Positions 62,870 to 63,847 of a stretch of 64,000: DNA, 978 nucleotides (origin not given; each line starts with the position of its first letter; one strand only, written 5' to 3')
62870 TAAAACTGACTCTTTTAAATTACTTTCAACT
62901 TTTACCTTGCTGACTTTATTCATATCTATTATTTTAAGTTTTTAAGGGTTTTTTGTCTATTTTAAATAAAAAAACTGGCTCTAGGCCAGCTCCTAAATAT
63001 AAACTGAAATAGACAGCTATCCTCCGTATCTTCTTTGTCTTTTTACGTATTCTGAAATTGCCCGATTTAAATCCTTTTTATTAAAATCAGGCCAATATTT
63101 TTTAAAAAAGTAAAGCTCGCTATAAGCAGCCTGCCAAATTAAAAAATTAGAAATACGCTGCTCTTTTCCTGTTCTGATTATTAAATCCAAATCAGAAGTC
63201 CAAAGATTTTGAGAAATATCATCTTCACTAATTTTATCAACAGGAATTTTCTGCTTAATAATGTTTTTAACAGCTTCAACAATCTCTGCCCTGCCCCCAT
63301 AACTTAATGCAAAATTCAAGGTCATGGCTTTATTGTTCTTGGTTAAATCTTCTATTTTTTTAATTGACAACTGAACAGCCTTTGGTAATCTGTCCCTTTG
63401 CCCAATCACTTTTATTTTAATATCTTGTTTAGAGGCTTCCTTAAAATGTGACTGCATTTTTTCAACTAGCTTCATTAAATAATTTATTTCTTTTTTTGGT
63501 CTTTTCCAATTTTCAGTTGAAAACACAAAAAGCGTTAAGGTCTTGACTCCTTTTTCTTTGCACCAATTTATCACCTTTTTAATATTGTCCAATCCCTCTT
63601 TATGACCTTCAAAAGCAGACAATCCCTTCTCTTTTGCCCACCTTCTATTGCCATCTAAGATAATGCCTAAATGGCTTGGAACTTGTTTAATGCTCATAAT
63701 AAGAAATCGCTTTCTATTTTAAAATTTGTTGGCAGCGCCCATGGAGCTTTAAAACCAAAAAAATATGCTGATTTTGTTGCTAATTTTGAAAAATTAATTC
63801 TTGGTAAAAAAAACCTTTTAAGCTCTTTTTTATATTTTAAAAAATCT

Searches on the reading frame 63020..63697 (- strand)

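Call 75: search_protein_families(library=pfam, proteins=[window:63020-63697:-], max_evalue=0.001)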
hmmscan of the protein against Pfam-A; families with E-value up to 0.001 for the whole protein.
window:63020-63697:- (226 aa): 1 family
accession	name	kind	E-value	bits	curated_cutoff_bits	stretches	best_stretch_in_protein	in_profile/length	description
PF01255.24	Prenyltransf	-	7.4e-84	281.1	27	1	13-225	1-219/219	Putative undecaprenyl diphosphate synthase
